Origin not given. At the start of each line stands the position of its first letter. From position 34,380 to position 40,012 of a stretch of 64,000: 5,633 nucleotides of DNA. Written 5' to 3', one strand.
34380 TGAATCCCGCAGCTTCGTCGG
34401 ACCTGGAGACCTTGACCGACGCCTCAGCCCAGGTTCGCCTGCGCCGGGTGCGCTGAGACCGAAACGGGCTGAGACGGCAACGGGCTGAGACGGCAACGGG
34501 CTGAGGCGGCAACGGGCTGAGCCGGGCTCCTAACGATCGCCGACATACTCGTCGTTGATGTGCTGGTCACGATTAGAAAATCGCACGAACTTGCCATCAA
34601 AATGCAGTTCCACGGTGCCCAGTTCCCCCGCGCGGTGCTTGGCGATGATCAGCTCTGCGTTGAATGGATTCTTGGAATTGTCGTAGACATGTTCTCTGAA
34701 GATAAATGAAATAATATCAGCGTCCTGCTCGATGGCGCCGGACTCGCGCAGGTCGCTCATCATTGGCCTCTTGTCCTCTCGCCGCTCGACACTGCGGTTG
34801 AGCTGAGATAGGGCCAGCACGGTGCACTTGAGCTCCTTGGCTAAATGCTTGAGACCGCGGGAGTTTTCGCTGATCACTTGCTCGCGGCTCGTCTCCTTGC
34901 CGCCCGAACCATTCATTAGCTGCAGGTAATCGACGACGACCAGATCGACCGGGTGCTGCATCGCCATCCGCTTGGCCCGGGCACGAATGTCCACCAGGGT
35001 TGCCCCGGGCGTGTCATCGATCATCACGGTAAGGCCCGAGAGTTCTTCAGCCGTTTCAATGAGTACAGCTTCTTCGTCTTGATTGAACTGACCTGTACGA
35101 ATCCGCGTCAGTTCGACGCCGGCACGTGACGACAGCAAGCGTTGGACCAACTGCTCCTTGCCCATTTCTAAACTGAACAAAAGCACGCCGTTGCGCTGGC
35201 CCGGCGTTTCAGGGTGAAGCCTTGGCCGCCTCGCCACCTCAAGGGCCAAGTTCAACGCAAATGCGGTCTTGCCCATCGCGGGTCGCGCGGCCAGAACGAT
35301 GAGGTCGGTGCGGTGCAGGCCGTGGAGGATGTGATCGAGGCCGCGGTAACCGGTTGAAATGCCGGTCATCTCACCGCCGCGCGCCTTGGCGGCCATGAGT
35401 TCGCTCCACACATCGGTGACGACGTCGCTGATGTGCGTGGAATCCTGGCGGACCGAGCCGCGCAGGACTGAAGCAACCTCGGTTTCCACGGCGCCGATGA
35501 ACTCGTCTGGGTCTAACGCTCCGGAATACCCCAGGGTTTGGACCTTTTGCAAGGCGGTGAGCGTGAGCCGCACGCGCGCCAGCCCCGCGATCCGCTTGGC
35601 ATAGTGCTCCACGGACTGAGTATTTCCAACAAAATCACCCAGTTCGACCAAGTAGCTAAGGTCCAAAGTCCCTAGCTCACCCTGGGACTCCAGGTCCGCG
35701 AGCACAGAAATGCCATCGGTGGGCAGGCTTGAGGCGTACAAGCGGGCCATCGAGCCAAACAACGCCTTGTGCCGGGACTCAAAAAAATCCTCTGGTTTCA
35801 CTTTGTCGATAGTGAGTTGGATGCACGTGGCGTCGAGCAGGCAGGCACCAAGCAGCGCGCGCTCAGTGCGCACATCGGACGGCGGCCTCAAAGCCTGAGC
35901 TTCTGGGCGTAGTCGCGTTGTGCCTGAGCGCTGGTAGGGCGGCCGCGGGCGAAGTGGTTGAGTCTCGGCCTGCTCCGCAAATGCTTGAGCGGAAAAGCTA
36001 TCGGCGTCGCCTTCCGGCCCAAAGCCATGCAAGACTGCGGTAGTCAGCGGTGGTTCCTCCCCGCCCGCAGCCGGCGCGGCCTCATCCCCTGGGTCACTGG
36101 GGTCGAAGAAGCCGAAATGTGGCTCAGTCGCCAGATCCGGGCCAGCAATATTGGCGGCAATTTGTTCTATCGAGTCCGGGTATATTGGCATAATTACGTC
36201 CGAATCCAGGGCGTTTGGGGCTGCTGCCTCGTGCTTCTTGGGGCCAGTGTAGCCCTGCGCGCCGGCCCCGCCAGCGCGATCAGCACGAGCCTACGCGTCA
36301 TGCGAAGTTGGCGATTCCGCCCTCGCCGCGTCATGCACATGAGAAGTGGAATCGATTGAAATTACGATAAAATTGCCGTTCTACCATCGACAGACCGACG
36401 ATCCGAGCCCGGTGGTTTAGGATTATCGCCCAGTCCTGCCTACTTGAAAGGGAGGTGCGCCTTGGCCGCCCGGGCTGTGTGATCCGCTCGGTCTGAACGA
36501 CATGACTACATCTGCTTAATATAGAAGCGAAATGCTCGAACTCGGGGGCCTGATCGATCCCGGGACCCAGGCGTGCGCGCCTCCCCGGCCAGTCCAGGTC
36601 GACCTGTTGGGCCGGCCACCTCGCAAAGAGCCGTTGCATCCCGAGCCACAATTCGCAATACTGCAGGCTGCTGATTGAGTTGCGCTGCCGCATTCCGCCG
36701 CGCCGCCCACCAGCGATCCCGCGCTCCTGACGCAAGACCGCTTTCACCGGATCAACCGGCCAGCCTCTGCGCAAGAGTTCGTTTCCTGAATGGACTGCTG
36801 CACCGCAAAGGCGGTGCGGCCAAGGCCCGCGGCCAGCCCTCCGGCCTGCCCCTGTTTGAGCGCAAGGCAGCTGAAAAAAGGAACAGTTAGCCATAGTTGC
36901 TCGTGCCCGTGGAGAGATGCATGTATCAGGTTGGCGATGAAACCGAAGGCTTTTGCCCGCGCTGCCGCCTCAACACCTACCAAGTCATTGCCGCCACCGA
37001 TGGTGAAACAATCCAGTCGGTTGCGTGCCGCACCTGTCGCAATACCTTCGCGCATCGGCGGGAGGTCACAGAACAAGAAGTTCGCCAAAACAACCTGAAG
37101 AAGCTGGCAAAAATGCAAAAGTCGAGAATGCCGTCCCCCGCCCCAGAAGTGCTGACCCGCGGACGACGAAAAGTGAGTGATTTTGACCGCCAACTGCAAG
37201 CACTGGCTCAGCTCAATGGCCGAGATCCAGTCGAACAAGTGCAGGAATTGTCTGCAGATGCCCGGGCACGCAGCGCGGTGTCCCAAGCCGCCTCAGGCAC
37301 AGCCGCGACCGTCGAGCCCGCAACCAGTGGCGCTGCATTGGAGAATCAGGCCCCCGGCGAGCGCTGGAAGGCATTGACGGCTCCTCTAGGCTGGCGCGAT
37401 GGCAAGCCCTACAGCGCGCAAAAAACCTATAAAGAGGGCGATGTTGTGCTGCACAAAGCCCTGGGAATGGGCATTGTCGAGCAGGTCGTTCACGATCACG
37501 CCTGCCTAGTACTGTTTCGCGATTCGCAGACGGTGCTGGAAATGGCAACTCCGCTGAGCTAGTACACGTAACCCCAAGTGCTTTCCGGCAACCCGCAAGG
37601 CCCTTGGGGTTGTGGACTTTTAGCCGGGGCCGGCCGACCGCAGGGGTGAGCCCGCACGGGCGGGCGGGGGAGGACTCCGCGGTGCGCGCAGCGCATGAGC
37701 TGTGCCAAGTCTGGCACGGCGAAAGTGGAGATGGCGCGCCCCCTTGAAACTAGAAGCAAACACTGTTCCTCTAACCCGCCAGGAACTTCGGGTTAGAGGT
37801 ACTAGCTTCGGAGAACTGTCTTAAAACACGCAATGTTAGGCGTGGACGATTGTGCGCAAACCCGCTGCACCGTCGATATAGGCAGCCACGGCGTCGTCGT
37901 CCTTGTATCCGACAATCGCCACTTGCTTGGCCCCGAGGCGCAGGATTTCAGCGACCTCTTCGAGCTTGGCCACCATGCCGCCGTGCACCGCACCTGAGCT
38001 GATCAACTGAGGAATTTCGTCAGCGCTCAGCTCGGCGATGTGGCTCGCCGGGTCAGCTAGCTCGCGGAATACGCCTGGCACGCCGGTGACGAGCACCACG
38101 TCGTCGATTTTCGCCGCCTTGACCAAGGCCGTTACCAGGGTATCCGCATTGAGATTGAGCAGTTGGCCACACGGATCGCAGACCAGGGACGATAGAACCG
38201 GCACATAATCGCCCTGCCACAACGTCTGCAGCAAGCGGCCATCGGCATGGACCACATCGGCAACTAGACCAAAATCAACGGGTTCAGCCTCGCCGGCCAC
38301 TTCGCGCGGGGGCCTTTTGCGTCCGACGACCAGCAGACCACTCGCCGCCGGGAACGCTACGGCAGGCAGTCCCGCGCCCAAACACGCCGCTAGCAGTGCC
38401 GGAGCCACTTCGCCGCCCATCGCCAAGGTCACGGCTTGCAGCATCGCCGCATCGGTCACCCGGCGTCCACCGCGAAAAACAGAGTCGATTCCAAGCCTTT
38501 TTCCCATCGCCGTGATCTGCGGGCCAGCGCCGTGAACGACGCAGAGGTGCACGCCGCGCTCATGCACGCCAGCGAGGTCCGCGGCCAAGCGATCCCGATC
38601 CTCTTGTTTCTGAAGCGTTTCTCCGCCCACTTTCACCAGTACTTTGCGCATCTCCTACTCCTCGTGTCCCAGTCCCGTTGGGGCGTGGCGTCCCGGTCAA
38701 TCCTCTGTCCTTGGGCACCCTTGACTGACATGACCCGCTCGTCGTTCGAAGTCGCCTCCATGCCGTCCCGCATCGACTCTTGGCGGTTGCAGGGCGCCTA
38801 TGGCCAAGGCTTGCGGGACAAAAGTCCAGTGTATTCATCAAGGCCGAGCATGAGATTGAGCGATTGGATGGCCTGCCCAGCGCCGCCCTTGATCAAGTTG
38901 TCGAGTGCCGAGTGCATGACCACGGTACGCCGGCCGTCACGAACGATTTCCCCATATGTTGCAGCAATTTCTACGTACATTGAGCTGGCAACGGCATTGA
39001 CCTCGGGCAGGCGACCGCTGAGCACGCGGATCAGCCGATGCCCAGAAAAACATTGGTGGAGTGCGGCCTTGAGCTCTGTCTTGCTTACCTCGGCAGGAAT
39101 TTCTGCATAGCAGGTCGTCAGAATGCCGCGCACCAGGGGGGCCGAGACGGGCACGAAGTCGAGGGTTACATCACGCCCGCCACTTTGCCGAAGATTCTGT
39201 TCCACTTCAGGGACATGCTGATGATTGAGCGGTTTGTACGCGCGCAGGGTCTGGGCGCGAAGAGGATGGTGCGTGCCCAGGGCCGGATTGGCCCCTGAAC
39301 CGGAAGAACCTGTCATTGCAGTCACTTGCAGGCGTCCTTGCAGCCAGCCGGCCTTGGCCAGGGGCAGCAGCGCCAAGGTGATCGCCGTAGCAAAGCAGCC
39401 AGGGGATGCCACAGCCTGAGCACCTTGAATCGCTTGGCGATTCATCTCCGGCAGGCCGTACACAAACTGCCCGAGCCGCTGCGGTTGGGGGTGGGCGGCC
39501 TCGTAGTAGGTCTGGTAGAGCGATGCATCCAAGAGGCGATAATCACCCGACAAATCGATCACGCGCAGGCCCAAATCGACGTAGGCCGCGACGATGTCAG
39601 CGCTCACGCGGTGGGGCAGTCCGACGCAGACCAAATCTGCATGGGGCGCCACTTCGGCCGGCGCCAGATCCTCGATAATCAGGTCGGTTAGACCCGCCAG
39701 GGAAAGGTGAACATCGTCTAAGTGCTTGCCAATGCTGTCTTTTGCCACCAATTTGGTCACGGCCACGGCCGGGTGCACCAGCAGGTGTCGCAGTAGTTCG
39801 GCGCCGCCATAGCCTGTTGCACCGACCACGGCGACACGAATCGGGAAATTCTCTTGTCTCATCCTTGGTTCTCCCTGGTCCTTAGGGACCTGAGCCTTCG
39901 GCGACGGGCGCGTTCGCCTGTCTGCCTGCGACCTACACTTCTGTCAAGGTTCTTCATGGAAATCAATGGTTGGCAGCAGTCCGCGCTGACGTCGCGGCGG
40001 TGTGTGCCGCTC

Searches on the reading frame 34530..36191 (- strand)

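Call 79: search_protein_families(library=pfam, proteins=[window:34530-36191:-], max_evalue=0.00001)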
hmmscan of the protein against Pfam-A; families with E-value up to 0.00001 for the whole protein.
window:34530-36191:- (553 aa): 3 families
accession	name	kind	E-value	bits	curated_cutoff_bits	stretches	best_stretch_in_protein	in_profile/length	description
PF03796.21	DnaB_C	-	5.7e-98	327.8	27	1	277-540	1-255/255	DnaB-like helicase C terminal domain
PF00772.26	DnaB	-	3.2e-20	72.5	23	1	103-201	2-101/103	DnaB-like helicase N terminal domain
PF13481.12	AAA_25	-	5.6e-19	69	27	1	285-464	22-190/195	AAA domain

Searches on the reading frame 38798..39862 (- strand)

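Call 79: search_protein_families(library=pfam, proteins=[window:38798-39862:-], max_evalue=0.00001)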
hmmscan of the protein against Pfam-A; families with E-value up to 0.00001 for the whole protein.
window:38798-39862:- (354 aa): 3 families
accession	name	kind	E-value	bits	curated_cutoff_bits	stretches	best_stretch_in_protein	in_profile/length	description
PF22698.1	Semialdhyde_dhC_1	-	5.9e-42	143.7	27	1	156-322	1-165/165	Semialdehyde dehydrogenase, dimerisation domain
PF01118.30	Semialdhyde_dh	-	8.5e-28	97.6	26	1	9-147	1-120/121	Semialdehyde dehydrogenase, NAD binding domain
PF02774.23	Semialdhyde_dhC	-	2.8e-10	41.1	26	1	165-325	1-184/184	Semialdehyde dehydrogenase, dimerisation domain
